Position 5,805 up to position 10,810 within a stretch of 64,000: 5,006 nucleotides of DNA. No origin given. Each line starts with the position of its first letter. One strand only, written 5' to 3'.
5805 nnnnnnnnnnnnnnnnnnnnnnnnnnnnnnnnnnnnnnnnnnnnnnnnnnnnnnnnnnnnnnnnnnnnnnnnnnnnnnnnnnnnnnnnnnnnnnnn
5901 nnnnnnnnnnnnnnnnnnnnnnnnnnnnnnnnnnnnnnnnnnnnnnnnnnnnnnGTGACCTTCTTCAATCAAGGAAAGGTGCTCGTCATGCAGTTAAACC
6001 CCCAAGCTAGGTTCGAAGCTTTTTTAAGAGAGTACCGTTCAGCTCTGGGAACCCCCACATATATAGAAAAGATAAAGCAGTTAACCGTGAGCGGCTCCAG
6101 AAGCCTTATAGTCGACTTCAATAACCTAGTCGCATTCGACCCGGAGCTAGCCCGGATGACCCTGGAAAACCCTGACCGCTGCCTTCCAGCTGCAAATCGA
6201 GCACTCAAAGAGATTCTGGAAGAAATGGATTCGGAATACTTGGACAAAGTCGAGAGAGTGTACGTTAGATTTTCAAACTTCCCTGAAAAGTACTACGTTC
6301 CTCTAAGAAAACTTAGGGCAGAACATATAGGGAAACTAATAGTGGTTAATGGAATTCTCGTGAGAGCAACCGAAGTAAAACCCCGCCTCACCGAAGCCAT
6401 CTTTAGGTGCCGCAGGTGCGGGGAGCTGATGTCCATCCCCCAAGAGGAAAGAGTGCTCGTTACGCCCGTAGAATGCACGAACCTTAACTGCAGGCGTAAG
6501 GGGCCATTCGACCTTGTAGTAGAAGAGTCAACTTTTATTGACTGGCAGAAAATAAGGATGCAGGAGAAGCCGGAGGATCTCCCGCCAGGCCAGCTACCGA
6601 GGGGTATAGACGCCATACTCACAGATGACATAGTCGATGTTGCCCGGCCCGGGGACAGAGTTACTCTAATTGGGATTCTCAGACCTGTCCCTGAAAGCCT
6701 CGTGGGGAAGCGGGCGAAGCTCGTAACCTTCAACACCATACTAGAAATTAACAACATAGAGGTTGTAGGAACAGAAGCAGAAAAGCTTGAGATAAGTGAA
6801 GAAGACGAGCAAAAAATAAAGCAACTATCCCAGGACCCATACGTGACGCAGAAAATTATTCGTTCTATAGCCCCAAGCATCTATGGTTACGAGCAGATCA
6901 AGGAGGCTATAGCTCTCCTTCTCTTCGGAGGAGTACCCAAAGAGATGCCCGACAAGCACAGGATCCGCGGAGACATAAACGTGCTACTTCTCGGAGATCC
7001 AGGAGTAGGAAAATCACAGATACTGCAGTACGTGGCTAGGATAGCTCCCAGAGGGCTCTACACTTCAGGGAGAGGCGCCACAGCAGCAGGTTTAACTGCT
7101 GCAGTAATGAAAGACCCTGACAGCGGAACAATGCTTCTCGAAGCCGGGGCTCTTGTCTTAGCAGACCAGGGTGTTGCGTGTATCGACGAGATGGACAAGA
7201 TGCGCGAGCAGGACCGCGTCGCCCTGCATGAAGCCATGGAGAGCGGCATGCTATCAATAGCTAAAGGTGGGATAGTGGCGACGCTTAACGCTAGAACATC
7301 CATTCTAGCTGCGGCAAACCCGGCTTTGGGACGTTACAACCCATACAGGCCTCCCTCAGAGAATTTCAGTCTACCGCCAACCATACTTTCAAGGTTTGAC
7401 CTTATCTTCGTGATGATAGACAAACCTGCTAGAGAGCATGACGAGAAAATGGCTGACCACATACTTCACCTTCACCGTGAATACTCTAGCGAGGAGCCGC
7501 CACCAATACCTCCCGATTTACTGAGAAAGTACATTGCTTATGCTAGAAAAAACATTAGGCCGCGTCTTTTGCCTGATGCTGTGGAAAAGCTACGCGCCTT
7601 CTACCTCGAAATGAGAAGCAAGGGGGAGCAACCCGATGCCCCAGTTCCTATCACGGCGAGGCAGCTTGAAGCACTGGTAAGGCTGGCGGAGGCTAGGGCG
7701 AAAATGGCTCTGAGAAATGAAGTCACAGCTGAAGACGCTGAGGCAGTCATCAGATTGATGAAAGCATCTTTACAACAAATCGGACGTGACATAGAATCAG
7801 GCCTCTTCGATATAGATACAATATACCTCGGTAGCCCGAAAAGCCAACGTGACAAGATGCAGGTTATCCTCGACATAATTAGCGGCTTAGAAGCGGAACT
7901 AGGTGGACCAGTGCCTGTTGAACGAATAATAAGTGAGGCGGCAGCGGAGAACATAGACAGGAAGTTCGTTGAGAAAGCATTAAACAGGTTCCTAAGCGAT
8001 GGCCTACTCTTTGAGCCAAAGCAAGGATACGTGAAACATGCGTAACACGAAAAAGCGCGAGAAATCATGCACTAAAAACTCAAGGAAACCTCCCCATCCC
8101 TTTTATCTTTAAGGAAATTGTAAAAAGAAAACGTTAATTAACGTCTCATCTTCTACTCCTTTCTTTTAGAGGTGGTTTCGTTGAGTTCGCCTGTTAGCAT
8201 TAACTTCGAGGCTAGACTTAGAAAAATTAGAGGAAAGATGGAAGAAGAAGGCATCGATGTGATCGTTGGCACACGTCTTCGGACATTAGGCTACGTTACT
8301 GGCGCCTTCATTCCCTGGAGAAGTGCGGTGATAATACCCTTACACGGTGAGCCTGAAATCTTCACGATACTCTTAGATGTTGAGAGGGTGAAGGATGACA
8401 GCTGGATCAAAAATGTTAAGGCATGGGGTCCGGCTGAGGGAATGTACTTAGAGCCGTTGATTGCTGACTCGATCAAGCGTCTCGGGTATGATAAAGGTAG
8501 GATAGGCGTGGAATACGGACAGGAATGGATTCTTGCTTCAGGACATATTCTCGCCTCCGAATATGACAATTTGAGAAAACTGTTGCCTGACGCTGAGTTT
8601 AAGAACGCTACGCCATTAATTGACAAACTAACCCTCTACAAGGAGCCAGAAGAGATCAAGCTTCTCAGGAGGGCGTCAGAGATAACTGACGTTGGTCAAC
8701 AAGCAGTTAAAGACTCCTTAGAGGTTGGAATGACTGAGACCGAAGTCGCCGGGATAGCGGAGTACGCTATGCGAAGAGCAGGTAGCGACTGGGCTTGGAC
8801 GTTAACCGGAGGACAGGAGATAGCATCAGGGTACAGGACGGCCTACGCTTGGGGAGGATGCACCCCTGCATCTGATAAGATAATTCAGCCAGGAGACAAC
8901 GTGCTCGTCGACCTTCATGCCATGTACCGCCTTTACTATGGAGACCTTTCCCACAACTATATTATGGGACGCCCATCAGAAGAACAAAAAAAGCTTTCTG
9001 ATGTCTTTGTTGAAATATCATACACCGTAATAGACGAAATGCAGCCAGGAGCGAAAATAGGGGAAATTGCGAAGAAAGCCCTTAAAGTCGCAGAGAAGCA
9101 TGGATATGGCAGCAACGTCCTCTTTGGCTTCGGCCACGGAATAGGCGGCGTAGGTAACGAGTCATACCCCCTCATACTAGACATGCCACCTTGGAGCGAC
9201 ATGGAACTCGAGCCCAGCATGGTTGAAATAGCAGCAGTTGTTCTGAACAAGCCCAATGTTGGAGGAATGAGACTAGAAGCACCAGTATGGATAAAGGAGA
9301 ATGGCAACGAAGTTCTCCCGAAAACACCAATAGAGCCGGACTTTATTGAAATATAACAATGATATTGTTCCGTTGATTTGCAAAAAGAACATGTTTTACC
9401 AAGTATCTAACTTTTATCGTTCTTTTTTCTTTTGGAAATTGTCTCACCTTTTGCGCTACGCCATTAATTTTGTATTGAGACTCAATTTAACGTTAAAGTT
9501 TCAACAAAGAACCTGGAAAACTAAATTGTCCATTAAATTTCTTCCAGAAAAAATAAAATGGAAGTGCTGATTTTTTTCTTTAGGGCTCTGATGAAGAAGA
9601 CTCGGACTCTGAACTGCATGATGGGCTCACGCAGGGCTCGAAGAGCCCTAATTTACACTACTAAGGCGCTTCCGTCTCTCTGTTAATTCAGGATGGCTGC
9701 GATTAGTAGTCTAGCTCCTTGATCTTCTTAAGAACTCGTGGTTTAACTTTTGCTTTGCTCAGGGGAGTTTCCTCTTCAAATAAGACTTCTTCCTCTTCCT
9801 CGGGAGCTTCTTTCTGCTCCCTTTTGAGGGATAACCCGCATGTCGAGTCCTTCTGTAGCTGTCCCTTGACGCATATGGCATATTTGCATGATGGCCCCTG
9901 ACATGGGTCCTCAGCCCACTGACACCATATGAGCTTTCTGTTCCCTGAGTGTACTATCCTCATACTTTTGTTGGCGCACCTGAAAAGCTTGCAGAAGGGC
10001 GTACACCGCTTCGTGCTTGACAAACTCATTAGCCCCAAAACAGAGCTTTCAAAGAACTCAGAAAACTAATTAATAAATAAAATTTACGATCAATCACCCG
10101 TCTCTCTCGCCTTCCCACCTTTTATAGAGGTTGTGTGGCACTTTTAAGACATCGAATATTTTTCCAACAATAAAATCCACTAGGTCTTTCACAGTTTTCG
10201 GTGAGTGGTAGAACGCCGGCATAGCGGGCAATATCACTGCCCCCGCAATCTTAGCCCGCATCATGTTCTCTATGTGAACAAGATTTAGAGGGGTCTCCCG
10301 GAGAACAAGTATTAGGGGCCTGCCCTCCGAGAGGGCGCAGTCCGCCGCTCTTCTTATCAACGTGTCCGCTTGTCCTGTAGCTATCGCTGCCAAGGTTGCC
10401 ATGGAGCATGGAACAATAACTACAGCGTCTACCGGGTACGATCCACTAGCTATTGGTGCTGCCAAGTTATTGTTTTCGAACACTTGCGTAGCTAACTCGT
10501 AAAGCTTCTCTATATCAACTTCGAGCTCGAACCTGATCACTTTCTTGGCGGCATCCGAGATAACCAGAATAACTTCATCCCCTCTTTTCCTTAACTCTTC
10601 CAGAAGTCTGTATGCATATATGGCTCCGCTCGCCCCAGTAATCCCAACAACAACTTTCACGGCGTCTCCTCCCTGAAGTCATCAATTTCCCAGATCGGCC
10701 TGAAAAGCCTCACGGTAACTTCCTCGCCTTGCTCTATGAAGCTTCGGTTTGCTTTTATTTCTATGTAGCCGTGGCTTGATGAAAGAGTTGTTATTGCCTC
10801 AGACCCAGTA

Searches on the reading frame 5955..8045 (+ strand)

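Call 93: search_protein_families(library=pfam, proteins=[window:5955-8045:+], max_evalue=0.00001)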
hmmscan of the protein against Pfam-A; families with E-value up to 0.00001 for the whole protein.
window:5955-8045:+ (696 aa): 7 families
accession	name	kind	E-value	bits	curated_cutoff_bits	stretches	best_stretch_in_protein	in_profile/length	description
PF00493.29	MCM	-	7e-100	333.2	23.3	1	284-507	1-224/224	MCM P-loop domain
PF17207.9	MCM_OB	-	1.2e-40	138.6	24.8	1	117-245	2-125/126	MCM OB domain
PF17855.7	MCM_lid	-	3.5e-29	101.6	27.4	1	521-606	1-87/87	MCM AAA-lid domain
PF14551.11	MCM_N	-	1e-20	74.4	24.9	1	17-108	1-95/95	MCM N-terminal domain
PF21120.3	MCM_WH_arc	-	3.1e-09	37.2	26.1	1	633-694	1-63/63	Archaeal MCM, winged-helix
PF01078.27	Mg_chelatase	-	1.9e-08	34.4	20.3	0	394-457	96-159/207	Magnesium chelatase, subunit ChlI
PF07728.20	AAA_5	-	5e-07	30.2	22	1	342-458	1-125/139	AAA domain (dynein-related subfamily)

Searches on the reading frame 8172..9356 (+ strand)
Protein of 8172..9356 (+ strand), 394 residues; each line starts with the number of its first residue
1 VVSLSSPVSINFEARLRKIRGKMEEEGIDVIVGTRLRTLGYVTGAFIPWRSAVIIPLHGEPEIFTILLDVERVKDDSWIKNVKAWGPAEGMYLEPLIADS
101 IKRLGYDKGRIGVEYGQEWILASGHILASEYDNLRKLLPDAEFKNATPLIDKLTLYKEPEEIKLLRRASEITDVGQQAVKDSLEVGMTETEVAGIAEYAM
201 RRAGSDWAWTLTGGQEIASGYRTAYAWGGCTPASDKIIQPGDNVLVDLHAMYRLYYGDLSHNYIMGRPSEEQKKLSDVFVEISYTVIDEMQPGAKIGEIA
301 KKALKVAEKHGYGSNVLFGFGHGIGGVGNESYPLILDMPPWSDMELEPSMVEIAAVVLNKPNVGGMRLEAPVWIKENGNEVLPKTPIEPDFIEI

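Call 93: search_protein_families(library=pfam, proteins=[window:8172-9356:+], max_evalue=0.00001)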
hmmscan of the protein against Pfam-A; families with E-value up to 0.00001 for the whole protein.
window:8172-9356:+ (394 aa): 2 families
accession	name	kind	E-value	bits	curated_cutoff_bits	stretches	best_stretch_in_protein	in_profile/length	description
PF00557.29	Peptidase_M24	-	1.9e-34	119.7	23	1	164-376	2-208/208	Metallopeptidase family M24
PF01321.24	Creatinase_N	-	7.8e-13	49.5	22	1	15-153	1-125/128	Creatinase/Prolidase N-terminal domain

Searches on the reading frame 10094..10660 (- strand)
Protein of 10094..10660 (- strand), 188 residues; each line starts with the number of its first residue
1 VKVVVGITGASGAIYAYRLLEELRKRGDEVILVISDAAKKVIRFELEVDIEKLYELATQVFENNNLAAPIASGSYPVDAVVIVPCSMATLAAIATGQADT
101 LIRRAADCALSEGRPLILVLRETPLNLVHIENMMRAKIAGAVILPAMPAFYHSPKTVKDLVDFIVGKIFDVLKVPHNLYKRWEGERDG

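Call 93: search_protein_families(library=pfam, proteins=[window:10094-10660:-], max_evalue=0.00001)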
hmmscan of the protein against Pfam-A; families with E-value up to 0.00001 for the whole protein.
window:10094-10660:- (188 aa): 1 family
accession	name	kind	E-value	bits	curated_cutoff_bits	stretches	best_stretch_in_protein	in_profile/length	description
PF02441.25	Flavoprotein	-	7.9e-47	159.3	22.7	1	1-172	1-162/162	Flavoprotein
